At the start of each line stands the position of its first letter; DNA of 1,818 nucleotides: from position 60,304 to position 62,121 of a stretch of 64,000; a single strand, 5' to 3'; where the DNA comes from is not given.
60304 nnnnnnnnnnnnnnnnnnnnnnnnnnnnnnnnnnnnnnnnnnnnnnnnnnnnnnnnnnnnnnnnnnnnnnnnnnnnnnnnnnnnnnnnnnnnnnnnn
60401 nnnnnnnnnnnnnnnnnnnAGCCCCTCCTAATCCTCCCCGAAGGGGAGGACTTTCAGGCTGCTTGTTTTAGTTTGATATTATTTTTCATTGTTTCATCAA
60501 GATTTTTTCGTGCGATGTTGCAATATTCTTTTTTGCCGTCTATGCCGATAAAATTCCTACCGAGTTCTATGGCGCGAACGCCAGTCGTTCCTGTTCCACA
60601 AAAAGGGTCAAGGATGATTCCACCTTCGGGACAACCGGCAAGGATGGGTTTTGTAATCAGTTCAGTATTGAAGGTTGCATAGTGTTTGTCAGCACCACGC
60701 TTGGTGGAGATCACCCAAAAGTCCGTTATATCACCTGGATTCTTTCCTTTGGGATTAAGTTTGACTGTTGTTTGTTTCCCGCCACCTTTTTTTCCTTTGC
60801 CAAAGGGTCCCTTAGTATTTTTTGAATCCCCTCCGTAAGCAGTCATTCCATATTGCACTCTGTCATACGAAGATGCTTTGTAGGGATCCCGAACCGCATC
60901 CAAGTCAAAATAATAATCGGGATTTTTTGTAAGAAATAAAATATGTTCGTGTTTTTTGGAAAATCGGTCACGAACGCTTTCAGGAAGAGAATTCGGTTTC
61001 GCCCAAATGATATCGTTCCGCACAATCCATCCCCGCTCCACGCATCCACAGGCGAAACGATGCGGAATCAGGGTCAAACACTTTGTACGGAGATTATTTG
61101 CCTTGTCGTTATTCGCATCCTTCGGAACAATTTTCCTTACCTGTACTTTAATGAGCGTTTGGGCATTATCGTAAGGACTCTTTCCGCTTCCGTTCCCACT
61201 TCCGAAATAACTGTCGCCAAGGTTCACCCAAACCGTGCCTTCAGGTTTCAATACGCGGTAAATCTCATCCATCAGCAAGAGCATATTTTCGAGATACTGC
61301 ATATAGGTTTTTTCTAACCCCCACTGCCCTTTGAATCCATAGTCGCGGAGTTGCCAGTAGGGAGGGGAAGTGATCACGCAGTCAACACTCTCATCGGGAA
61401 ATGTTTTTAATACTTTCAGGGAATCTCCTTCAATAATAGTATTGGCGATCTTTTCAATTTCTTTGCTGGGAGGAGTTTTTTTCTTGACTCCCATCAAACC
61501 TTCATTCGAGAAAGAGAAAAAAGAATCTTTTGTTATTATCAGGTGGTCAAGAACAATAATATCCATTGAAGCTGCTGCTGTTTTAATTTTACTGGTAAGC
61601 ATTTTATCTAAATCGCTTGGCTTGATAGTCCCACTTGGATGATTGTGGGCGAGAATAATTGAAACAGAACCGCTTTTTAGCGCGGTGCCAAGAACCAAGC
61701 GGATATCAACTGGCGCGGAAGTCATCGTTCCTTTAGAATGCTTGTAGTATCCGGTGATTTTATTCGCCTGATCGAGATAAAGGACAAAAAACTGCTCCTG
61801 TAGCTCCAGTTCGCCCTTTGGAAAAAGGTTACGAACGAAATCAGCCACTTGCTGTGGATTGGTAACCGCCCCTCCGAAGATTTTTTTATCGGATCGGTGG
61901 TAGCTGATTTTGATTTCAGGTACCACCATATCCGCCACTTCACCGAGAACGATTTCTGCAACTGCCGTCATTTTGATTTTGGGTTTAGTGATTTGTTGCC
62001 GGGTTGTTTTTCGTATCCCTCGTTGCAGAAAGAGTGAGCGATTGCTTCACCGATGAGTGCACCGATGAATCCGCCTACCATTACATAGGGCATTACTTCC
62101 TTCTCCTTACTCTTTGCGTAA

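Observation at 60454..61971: RadC(JAB)-beta-class DNA methyltransferase fusion adjacent to a Dam methylase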

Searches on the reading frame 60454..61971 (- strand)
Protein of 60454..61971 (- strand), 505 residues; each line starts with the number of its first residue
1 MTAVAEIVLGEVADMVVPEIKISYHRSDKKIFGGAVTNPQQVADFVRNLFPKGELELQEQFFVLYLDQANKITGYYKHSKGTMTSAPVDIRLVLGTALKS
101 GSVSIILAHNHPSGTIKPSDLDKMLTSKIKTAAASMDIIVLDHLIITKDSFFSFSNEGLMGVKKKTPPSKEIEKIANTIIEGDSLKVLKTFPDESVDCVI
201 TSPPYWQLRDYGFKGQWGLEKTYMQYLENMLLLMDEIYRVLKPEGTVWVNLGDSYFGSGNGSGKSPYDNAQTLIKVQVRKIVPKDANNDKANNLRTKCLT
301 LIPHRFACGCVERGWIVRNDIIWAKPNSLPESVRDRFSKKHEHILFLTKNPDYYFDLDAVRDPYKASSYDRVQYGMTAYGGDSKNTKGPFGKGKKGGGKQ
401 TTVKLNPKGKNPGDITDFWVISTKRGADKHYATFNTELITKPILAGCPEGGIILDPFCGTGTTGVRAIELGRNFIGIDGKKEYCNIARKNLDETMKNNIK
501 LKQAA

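Call 3: search_protein_families(library=pfam, proteins=[window:60454-61971:-], max_evalue=0.01)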
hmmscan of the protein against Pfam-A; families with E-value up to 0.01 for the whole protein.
window:60454-61971:- (505 aa): 8 families
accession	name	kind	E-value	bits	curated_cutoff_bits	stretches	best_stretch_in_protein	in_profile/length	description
PF01555.25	N6_N4_Mtase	-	3.3e-54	184.6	26.7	1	196-488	1-220/221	DNA methylase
PF04002.20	RadC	-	9.2e-36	122.9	22.1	1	37-159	2-121/121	RadC-like JAB domain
PF13847.12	Methyltransf_31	-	1.7e-07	31.5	27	1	452-504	6-61/145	Methyltransferase domain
PF13649.12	Methyltransf_25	-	3.7e-06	28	27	1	453-503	1-52/97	Methyltransferase domain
PF01170.24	UPF0020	-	4.7e-06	26.9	22.3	1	444-497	23-75/197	RMKL-like, methyltransferase domain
PF08241.18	Methyltransf_11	-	5.1e-06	27.5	21.2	0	224-248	70-94/95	Methyltransferase domain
PF09445.16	Methyltransf_15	-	6.4e-05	23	22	0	452-500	3-52/165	RNA cap guanine-N2 methyltransferase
PF03602.21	Cons_hypoth95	-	0.0039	17.3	24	0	449-498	41-91/182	Conserved hypothetical protein 95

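Call 4: search_protein_families(library=phrogs, proteins=[window:60454-61971:-], max_evalue=0.001)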
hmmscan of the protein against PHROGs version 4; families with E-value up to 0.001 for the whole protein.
window:60454-61971:- (505 aa): 13 families
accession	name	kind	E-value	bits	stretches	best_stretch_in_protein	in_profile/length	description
phrog_67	-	other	6.3e-69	234.8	1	176-500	123-352/743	DNA methyltransferase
phrog_10276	-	DNA, RNA and nucleotide metabolism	1.1e-29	104.4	1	12-159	12-152/153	DNA repair protein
phrog_498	-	other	7.5e-22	78.6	1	308-500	288-428/633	DNA methyltransferase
phrog_6025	-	other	1.6e-17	64.8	1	177-334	12-119/192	DNA methyltransferase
phrog_12517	-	unknown function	1.6e-17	64.7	2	431-495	87-151/316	-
phrog_18146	-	other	7.7e-13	49.1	2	430-478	49-98/452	DNA methyltransferase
phrog_23148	-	unknown function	4.3e-12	47.4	1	424-492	78-147/165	-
phrog_3008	-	other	1.3e-11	45.2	1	437-502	157-223/244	DNA methyltransferase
phrog_8769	-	other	5.2e-08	33.6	1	449-491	11-53/71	methyltransferase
phrog_18293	-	other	1e-07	32.9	1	449-498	65-114/119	methyltransferase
phrog_16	-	DNA, RNA and nucleotide metabolism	9.8e-07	28.3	1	423-497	841-915/986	DNA helicase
phrog_6952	-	other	5.9e-05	24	1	427-494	111-178/181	DNA methyltransferase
phrog_12862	-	unknown function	0.00092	20.1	0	179-208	5-34/149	-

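Call 8: find_homologous_proteins(query=window:60454-61971:-, max_evalue=0.00001)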
Query window:60454-61971:- (505 aa): 7575 proteins with E <= 0.00001 among 8000 candidates; the best 120 are listed.
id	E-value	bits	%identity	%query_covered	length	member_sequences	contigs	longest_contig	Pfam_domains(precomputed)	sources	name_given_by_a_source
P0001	0.0e+0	1140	97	100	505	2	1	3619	PF13847.13,PF04002.21,PF01170.25,PF08241.19,PF01555.25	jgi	jgi:DNA modification methylase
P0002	0.0e+0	1016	87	100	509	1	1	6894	PF13847.13,PF04002.21,PF01170.25,PF08241.19,PF01555.25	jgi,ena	-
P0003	9.8e-277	937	78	100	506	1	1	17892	PF13847.13,PF04002.21,PF01170.25,PF09445.17,PF01555.25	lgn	-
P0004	3.4e-274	928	79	99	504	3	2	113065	PF13847.13,PF04002.21,PF08241.19,PF01555.25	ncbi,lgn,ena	-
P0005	4.3e-274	928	79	99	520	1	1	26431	PF13847.13,PF04002.21,PF13649.13,PF01170.25,PF08241.19,PF01555.25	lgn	-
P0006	2.4e-258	876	74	100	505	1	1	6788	PF13847.13,PF04002.21,PF13649.13,PF01170.25,PF08241.19,PF01555.25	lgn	-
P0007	4.2e-251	852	72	99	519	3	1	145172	PF04002.21,PF08241.19,PF01555.25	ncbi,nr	ncbi:MAG: hypothetical protein HYY40_13905 [Bacteroidetes bacterium]|nr:hypothetical protein [Bacter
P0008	5.8e-244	829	71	98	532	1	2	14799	PF13847.13,PF04002.21,PF01170.25,PF09445.17,PF01555.25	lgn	-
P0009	1.3e-206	705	81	73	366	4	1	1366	PF13847.13,PF13649.13,PF01170.25,PF09445.17,PF08241.19,PF01555.25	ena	-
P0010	3.1e-204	697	61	97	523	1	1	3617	PF13847.13,PF04002.21,PF01555.25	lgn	-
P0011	4.7e-204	697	60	99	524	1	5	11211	PF13847.13,PF04002.21,PF13649.13,PF01170.25,PF08241.19,PF01555.25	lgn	-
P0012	3.6e-203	694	61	96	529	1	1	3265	PF04002.21,PF01170.25,PF08241.19,PF01555.25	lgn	-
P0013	9.5e-203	693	61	95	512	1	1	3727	PF04002.21,PF01555.25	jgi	jgi:DNA modification methylase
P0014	2.4e-201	688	59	96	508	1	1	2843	PF13847.13,PF04002.21,PF13649.13,PF08241.19,PF01555.25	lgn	-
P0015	4.3e-201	687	59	96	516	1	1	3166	PF04002.21,PF13649.13,PF08241.19,PF01555.25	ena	-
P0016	2.6e-200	685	62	96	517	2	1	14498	PF13847.13,PF04002.21,PF01555.25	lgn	-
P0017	2.9e-200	684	62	97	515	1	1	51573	PF04002.21,PF01555.25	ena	-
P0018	4.5e-193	661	58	96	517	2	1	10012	PF04002.21,PF13649.13,PF09445.17,PF01555.25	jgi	jgi:DNA modification methylase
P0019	1.1e-192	659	57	99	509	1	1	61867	PF04002.21,PF01555.25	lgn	-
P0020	3.8e-190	651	58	95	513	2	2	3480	PF04002.21,PF01555.25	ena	-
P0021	5.4e-187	641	67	63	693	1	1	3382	PF04002.21,PF08241.19,PF01555.25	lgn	-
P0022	4.0e-160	552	65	72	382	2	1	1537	PF13847.13,PF13649.13,PF01170.25,PF09445.17,PF01555.25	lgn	-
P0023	5.5e-157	542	69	65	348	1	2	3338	PF01555.25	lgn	-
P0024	4.3e-156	539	68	65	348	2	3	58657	PF01555.25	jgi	jgi:DNA modification methylase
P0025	1.7e-154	533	68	65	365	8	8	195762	PF09445.17,PF08241.19,PF01555.25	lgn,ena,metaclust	metaclust:\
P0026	2.0e-153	530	66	65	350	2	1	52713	PF09445.17,PF01555.25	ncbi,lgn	-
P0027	2.9e-152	526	67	64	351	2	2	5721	PF01555.25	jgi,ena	-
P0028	1.8e-149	517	65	65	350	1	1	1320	PF13649.13,PF08241.19,PF01555.25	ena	-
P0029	2.1e-149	517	67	64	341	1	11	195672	PF01555.25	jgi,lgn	jgi:DNA modification methylase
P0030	1.1e-147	511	66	64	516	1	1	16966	PF13847.13,PF01555.25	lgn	-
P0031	1.1e-147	511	66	63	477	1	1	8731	PF13847.13,PF13649.13,PF08241.19,PF01555.25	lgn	-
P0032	1.9e-147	510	66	64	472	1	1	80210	PF13847.13,PF13649.13,PF08241.19,PF01555.25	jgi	-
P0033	2.0e-146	507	66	62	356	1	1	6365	PF13847.13,PF01555.25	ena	-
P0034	1.6e-145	504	65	64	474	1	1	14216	PF01555.25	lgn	-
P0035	2.4e-145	503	65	65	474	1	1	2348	PF01555.25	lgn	-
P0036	5.3e-144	499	63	66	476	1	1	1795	PF01555.25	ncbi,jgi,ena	-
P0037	8.7e-144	498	64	65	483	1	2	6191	PF13847.13,PF08241.19,PF01555.25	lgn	-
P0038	3.9e-141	489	64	65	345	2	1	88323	PF13847.13,PF09445.17,PF01555.25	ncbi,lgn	ncbi:MAG: site-specific DNA-methyltransferase [Bacteroidales bacterium]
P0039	4.5e-141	489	64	64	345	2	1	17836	PF13847.13,PF03602.22,PF01170.25,PF09445.17,PF01555.25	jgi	jgi:DNA modification methylase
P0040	1.1e-140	488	66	63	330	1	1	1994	PF01555.25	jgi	jgi:site-specific DNA-methyltransferase (cytosine-N4-specific)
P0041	1.1e-139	484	62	66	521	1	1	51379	PF13847.13,PF08241.19,PF01555.25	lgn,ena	-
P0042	3.9e-137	476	63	64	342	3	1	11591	PF03602.22,PF01555.25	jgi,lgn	jgi:DNA modification methylase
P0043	1.5e-136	474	65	62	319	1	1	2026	PF13847.13,PF01555.25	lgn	-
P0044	1.2e-127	445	59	66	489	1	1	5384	PF13847.13,PF13649.13,PF26972.1,PF08241.19,PF01555.25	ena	-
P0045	5.2e-127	443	58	64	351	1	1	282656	PF01170.25,PF01555.25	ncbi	-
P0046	1.9e-125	438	59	64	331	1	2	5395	PF01555.25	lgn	-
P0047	4.0e-125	436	51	73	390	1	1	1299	PF04002.21,PF08241.19,PF01555.25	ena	-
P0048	9.9e-124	432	60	63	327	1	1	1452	PF01555.25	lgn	-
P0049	1.3e-122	428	57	64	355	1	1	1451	PF01555.25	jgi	jgi:DNA modification methylase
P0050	1.4e-122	428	61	64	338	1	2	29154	PF13847.13,PF01170.25,PF09445.17,PF08241.19,PF01555.25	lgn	-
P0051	3.3e-116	407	66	52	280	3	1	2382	PF01555.25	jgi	-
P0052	3.4e-116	407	53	66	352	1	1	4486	PF09445.17,PF01555.25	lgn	-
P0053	8.1e-116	406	55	65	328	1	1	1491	PF13649.13,PF01170.25,PF09445.17,PF01555.25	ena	-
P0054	1.2e-115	405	56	64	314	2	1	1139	PF09445.17,PF01555.25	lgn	-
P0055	3.0e-114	401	53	66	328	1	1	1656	PF09445.17,PF01555.25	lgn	-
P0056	3.1e-114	401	54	64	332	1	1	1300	PF01170.25,PF09445.17,PF01555.25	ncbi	-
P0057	3.6e-114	400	53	65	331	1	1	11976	PF13847.13,PF13649.13,PF01170.25,PF08241.19,PF01555.25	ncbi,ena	-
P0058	5.2e-114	400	53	65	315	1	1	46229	PF13847.13,PF01170.25,PF09445.17,PF01555.25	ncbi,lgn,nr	ncbi:MAG: site-specific DNA-methyltransferase [Bacteroidetes bacterium]|nr:site-specific DNA-methylt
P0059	8.8e-114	399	56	63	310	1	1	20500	PF13847.13,PF09445.17,PF01555.25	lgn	-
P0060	1.7e-113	398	53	66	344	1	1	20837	PF01555.25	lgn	-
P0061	4.0e-113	397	54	64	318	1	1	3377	PF01170.25,PF09445.17,PF01555.25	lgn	-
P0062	5.4e-113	396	54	65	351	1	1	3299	PF01555.25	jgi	jgi:DNA modification methylase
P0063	5.5e-113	396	53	64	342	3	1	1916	PF01555.25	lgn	-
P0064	2.6e-112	394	56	63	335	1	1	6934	PF09445.17,PF01555.25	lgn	-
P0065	3.8e-112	394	58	63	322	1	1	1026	PF13847.13,PF01555.25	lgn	-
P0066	6.4e-112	393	55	64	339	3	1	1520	PF13847.13,PF09445.17,PF01555.25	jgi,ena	-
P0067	1.0e-111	392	55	65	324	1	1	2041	PF01555.25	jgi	jgi:DNA modification methylase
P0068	3.3e-111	391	56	64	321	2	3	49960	PF01170.25,PF01555.25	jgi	-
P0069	4.9e-111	390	56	63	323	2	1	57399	PF01555.25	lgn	-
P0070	5.0e-111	390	56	63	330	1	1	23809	PF01555.25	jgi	jgi:site-specific DNA-methyltransferase (adenine-specific)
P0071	1.0e-110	389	56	62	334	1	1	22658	PF01555.25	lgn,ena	-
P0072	2.0e-110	388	55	65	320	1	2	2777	PF13847.13,PF01555.25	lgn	-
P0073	2.1e-110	388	55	63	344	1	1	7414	PF01555.25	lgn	-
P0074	2.6e-110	388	57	65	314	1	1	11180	PF13649.13,PF01170.25,PF01555.25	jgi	jgi:DNA modification methylase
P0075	9.0e-110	386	54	63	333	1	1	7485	PF01555.25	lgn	-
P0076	1.0e-109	386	54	65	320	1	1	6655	PF13649.13,PF01170.25,PF08241.19,PF01555.25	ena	-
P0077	2.0e-109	385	57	63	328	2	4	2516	PF01555.25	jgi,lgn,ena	-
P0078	2.0e-109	385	55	63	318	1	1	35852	PF08241.19,PF01555.25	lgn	-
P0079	2.1e-109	385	57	62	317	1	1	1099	PF01555.25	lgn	-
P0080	2.9e-109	384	54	64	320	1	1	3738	PF01555.25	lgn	-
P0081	4.2e-109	384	54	64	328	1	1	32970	PF13847.13,PF09445.17,PF01555.25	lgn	-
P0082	7.1e-109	383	55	63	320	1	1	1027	PF01555.25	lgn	-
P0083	8.1e-109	383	54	63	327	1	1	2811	PF01555.25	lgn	-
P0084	1.4e-108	382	56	62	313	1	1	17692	PF09445.17,PF01555.25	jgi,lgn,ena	-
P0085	3.7e-108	381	53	65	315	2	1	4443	PF01555.25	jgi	-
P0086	4.4e-108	380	54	63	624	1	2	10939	PF13847.13,PF02086.22,PF01555.25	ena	-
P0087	4.4e-108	380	54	63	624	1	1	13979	PF13847.13,PF02086.22,PF01555.25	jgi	jgi:DNA adenine methylase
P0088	4.4e-108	380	54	63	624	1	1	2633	PF13847.13,PF02086.22,PF01555.25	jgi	jgi:DNA adenine methylase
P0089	5.4e-108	380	55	63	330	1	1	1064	PF01555.25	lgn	-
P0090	9.2e-108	379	51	48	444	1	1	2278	PF01170.25,PF01555.25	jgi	-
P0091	1.2e-107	379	54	62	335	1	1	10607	PF01555.25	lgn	-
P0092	2.1e-107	378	55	63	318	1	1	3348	PF01170.25,PF09445.17,PF01555.25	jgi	-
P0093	3.4e-107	377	54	62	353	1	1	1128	PF01555.25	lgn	-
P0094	3.7e-107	377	56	63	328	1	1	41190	PF01555.25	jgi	jgi:DNA modification methylase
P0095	4.7e-107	377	53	65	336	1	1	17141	PF13847.13,PF01555.25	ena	-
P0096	4.8e-107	377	56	65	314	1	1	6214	PF01555.25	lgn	-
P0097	5.5e-107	377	54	63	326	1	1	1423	PF01555.25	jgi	jgi:site-specific DNA-methyltransferase (adenine-specific)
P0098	8.5e-107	376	54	62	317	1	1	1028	PF01555.25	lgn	-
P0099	1.1e-106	376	53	63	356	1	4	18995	PF01555.25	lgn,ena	-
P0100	1.3e-106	375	55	62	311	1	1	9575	PF01555.25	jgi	-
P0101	1.3e-106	375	55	63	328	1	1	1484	PF13847.13,PF01555.25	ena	-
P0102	1.4e-106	375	53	63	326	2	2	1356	PF13847.13,PF13649.13,PF01555.25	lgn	-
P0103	1.4e-106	375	54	63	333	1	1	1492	PF01555.25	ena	-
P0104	2.0e-106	375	53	63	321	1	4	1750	PF01555.25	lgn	-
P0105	2.6e-106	374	53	65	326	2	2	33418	PF01555.25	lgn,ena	-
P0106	5.2e-106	373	51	63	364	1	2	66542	PF01555.25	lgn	-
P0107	6.6e-106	373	54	63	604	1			PF02086.22,PF01555.25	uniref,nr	uniref:site-specific DNA-methyltransferase (cytosine-N(4)-specific) n=1 Tax=Roseihalotalea indica Ta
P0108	7.1e-106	373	55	65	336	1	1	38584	PF01555.25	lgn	-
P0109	7.2e-106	373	56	62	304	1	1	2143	PF01555.25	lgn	-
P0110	8.1e-106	373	53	65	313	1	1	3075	PF13649.13,PF08241.19,PF01555.25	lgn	-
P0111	9.0e-106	373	54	62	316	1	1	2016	PF01555.25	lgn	-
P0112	1.3e-105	372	54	62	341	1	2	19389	PF01555.25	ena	-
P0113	1.8e-105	372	52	63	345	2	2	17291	PF01170.25,PF08241.19,PF01555.25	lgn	-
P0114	1.8e-105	372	53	63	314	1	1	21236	PF01555.25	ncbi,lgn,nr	ncbi:MAG: site-specific DNA-methyltransferase [Bacteroidetes bacterium]|nr:site-specific DNA-methylt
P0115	2.7e-105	371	55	63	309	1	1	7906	PF01555.25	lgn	-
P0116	3.4e-105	371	55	64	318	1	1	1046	PF01555.25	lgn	-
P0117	3.6e-105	371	53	63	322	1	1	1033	PF01555.25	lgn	-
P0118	4.7e-105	370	53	64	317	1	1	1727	PF01555.25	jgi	jgi:DNA modification methylase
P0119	5.1e-105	370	52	64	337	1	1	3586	PF01555.25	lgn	-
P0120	7.9e-105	370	55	63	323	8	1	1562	PF01555.25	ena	-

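Call 9: search_dna_similar(query=window:60454-61971:-, collection=phages, mode=protein, max_rows=30)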
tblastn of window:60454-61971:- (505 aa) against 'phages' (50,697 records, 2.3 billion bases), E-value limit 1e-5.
Records with a match: 452; places in all: 459; records where one place covers at least 80% of the query: 0.
Best place of each record, by identity: <60% 452.
By first word of the organism name: Mycobacterium 101; Burkholderia 33; Gordonia 28; Bacteriophage 20; Prochlorococcus 20; Synechococcus 16; Stx2c-converting 15; Pseudomonas 14; Vibrio 14; Cyanophage 13; and 51 more.
By host as written in the record: - 103; Mycobacterium smegmatis mc2 155 55; Gordonia terrae 3612 21; Burkholderia sp. 20; Mycobacterium smegmatis mc#155 14; Escherichia coli 9; Vibrio parahaemolyticus 6; Mycobacterium smegmatis mc2155 5; and 133 more.
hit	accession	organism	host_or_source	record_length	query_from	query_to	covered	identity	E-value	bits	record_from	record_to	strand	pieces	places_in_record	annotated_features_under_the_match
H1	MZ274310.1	Mycobacterium phage Boilgate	Mycobacterium smegmatis mc2 155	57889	178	487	61%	42.6%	5e-66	237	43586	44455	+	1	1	61: methyltransferase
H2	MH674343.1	Methanobacterium virus Drs3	Methanobacterium formicicum Khl10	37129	176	496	64%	40.4%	9e-68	242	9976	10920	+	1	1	hypothetical protein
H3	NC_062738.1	Methanobacterium virus Drs3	Methanobacterium formicicum Khl10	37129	176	496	64%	40.4%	9e-68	242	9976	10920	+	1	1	DNA methyltransferase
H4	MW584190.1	Mycobacterium phage prophiGD03-1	Mycobacterium abscessus GD03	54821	178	487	56%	45.3%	4e-47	263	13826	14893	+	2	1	27: methyltransferase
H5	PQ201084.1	Mycobacterium phage Juniper1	Mycobacterium smegmatis mc2 155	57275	178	497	63%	39.7%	8e-58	213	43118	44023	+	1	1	66: DNA methyltransferase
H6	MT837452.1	Bacteriophage sp.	human fecal samples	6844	178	493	63%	39.6%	4e-61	223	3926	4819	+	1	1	record has no annotation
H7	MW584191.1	Mycobacterium phage prophiGD05-2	Mycobacterium abscessus GD05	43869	178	487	61%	40.3%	3e-61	223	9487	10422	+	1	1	20: DNA methyltransferase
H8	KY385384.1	Mycobacterium phage SimranZ1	Mycolicibacterium smegmatis MC2 155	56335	178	497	63%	38.9%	2e-61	223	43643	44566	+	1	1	DNA methylase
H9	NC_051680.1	Mycobacterium phage Mantra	Mycobacterium smegmatis mc2 155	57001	178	497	63%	38.8%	8e-60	219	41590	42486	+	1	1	63: DNA methyltransferase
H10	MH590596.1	Mycobacterium phage Mantra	Mycobacterium smegmatis mc2 155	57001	178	497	63%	38.8%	8e-60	219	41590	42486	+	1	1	63: hypothetical protein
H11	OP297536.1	Mycobacterium phage Phalconet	Mycobacterium smegmatis mc2 155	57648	182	497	63%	39.3%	2e-62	226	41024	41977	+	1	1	64: DNA methylase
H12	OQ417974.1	Mycobacterium phage prophiCCUG48898T-1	Mycobacterium abscessus CCUG48898T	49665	178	487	61%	40.0%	9e-62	224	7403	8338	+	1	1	15: DNA methyltransferase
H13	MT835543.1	Bacteriophage sp.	human fecal samples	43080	165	487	64%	38.2%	6e-55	204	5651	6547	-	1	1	record has no annotation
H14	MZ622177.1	Gordonia phage PinkCoffee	Gordonia terrae CAG3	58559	178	487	61%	39.7%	3e-61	223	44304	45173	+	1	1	61: methyltransferase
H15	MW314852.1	Mycobacterium phage phiGD57-1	GD35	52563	178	487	61%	39.7%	5e-60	219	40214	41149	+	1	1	53: DNA methylase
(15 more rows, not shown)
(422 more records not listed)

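Call 11: find_encoding_contigs(protein=window:60454-61971:-, flank=10000, max_places=4)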
Protein window:60454-61971:- (505 aa): 1 contig read that carries it; 1 place shown.
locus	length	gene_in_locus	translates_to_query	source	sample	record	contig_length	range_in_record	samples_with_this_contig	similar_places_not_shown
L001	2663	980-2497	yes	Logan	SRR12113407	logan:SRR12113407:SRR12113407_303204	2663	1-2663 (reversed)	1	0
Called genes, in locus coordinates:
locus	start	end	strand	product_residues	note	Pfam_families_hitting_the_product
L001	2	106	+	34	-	?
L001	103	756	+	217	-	-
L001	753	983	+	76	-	-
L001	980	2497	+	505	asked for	PF04002:RadC, PF13649:Methyltransf_25 (faint), PF08241:Methyltransf_11 (faint), PF01170:UPF0020 (faint), PF13847:Methyltransf_31 (faint), PF01555:N6_N4_Mtase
